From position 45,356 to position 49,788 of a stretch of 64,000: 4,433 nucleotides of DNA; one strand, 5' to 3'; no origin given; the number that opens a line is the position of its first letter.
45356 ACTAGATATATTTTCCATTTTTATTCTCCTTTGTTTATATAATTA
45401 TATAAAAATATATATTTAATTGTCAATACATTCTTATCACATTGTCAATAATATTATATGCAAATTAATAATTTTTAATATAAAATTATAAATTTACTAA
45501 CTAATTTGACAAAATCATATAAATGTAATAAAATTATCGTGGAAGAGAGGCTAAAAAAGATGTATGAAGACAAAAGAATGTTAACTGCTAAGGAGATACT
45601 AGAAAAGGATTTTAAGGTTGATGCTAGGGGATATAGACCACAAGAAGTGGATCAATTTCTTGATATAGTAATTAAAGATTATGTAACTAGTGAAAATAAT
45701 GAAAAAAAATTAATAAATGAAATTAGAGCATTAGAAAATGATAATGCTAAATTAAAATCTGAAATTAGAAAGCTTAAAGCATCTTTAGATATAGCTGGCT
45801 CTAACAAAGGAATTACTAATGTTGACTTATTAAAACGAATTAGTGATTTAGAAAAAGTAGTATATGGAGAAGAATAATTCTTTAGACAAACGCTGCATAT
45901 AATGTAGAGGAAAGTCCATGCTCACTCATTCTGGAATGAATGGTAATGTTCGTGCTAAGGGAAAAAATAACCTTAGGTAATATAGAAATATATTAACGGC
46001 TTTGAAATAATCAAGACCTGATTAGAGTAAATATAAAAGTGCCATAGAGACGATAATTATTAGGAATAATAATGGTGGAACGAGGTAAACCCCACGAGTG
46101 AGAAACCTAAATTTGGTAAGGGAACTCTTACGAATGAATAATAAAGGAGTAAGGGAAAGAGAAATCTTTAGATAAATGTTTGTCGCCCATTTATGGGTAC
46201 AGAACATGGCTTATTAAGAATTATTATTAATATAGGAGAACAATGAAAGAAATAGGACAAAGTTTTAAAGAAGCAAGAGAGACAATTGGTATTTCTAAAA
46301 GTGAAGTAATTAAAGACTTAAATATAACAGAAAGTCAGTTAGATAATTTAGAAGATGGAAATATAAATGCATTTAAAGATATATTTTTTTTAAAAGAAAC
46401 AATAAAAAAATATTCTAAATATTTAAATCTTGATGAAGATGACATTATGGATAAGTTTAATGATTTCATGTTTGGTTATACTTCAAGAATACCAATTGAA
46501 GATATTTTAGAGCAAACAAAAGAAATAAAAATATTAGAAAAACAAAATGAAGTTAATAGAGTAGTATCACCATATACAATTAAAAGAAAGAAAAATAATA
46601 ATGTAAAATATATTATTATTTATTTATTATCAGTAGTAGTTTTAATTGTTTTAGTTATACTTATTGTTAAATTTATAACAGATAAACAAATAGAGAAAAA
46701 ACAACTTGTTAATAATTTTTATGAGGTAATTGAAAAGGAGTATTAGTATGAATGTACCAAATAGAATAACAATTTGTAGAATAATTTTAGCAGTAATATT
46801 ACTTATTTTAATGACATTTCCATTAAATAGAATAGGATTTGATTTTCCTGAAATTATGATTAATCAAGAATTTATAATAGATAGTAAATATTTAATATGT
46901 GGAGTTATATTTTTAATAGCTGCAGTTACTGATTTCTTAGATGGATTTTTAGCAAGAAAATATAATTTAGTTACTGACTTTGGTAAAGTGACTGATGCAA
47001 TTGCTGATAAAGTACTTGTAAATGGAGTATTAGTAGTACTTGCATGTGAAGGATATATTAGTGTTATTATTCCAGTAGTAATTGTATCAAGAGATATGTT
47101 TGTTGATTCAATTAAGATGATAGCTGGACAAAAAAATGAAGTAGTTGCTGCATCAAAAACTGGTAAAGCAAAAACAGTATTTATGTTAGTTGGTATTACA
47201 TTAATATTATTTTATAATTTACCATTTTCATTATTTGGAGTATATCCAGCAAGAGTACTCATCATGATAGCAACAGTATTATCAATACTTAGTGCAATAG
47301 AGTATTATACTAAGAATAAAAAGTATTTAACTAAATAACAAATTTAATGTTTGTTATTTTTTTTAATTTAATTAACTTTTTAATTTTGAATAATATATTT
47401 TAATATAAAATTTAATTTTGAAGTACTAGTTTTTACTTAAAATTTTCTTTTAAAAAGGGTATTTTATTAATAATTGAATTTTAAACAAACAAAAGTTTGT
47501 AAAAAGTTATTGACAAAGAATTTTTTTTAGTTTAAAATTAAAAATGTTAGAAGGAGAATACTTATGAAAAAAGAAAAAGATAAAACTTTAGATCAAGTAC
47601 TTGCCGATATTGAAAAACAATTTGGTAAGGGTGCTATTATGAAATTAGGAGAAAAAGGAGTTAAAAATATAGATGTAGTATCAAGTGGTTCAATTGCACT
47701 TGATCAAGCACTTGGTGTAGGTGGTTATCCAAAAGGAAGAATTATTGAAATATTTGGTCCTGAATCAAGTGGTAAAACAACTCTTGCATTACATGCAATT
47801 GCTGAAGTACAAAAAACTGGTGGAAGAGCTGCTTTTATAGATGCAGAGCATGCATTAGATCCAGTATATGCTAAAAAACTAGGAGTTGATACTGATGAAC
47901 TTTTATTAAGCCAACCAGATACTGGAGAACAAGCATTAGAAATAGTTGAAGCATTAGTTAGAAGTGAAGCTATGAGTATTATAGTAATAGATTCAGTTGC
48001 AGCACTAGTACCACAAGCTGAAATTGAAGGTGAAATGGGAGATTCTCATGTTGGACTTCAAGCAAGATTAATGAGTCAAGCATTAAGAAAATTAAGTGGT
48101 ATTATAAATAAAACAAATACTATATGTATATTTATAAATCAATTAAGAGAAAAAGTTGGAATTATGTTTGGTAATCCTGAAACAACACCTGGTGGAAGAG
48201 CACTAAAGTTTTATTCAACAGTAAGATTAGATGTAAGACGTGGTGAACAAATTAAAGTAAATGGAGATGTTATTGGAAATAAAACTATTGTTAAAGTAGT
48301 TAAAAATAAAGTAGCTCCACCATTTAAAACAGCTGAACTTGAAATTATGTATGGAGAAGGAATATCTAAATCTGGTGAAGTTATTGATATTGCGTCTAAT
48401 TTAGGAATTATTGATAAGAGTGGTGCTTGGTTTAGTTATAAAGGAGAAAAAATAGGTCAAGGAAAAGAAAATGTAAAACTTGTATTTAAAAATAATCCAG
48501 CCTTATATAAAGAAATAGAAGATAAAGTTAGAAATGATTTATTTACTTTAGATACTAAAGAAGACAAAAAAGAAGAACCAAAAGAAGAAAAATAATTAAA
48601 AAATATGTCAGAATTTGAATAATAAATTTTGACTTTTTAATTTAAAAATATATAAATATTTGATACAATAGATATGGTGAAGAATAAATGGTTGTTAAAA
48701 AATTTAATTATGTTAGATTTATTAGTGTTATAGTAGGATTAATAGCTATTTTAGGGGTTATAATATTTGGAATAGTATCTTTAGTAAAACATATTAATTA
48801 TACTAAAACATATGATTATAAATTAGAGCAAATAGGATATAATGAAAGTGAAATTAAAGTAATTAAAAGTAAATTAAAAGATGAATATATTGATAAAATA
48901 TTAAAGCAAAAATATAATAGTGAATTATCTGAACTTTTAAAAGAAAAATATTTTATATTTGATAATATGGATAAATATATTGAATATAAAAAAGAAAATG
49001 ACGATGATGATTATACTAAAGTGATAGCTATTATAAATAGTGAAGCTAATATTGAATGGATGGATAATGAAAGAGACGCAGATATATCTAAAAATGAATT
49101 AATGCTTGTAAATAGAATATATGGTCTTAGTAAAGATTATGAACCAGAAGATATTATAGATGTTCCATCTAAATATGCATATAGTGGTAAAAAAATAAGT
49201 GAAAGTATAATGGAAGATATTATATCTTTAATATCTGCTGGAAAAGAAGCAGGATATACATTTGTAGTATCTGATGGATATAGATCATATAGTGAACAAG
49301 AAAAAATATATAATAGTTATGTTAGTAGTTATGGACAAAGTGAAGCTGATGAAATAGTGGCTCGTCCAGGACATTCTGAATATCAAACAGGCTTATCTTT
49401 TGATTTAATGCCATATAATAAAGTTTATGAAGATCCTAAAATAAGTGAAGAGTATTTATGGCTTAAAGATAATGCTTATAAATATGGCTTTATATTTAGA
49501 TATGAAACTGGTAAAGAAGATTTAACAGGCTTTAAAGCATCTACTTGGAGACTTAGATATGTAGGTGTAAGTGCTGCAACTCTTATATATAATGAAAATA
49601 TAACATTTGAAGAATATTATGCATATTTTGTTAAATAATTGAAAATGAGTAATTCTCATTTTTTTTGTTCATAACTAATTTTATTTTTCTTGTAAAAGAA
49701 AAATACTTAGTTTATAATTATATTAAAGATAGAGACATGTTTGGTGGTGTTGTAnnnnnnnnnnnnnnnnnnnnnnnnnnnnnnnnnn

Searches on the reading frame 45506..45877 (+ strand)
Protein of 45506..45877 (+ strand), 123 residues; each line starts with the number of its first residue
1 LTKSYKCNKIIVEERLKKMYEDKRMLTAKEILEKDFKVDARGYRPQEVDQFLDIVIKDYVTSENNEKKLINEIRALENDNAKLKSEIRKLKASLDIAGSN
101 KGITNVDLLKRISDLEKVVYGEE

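Call 8: search_protein_families(library=pfam, proteins=[window:45506-45877:+], max_evalue=0.001)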
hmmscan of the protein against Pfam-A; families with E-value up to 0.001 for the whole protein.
window:45506-45877:+ (123 aa): 1 family
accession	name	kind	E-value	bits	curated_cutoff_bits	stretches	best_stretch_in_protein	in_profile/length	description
PF05103.18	DivIVA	-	1e-12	48.6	28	1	26-95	1-70/131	DivIVA protein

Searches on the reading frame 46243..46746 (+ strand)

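Call 8: search_protein_families(library=pfam, proteins=[window:46243-46746:+], max_evalue=0.001)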
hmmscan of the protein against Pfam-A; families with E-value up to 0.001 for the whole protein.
window:46243-46746:+ (167 aa): 2 families
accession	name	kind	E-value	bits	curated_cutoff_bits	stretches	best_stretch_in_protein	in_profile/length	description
PF13413.12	HTH_25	-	4.7e-11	42.8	24.6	1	9-67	3-61/62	Helix-turn-helix domain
PF12844.13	HTH_19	-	1.4e-05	25.3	30.2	1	5-71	1-61/64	Helix-turn-helix domain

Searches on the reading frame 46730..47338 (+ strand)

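Call 8: search_protein_families(library=pfam, proteins=[window:46730-47338:+], max_evalue=0.001)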
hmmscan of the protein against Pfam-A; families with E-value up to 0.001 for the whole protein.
window:46730-47338:+ (202 aa): 1 family
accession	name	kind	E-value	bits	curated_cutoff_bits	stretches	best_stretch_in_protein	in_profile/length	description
PF01066.26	CDP-OH_P_transf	-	3.3e-32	112.4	22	1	7-186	1-151/152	CDP-alcohol phosphatidyltransferase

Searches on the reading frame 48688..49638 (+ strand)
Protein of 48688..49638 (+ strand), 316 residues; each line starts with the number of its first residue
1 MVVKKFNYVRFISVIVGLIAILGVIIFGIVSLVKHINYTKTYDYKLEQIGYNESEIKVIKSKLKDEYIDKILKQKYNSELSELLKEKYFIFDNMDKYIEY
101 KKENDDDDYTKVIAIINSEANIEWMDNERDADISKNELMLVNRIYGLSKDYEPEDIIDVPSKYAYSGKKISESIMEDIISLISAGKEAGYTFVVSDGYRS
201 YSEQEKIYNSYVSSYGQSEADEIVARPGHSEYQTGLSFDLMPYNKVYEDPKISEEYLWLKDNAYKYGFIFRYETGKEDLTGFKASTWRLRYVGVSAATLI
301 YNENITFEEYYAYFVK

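Call 8: search_protein_families(library=pfam, proteins=[window:48688-49638:+], max_evalue=0.001)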
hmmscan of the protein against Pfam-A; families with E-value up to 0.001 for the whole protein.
window:48688-49638:+ (316 aa): 1 family
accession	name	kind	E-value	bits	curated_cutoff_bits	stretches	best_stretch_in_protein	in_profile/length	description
PF02557.22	VanY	-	3.8e-29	101.6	25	1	169-293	3-131/132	D-alanyl-D-alanine carboxypeptidase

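Call 40: search_protein_families(library=ncbifam, proteins=[window:48688-49635:+], max_evalue=0.01)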
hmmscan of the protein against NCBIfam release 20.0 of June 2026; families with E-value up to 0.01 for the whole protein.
window:48688-49635:+ (316 aa): 5 families
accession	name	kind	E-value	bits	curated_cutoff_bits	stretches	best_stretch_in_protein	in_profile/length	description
NF041194.1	LD_carboxy_LdcB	exception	2.3e-35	122.2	275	1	136-312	15-174/180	LD-carboxypeptidase LdcB/DacB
NF000473.1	vanY_BG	exception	2.1e-29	102.7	400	1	131-311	94-271/274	VanY-B/VanY-G family D-Ala-D-Ala carboxypeptidase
NF000380.1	vanXY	equivalog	2.4e-26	92.4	250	1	138-313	2-178/179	D,D-carboxypeptidase/D,D-dipeptidase VanXY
NF000472.1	vanY_AFMPt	exception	1.3e-21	77.1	425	1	97-314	16-232/283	VanY-A/VanY-F/VanY-M family D-Ala-D-Ala carboxypeptidase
NF000149.1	vanXY_G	exception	5.5e-19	68.3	500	1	132-313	11-192/254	D-Ala-D-Ala dipeptidase/D-Ala-D-Ala carboxypeptidase VanXY-G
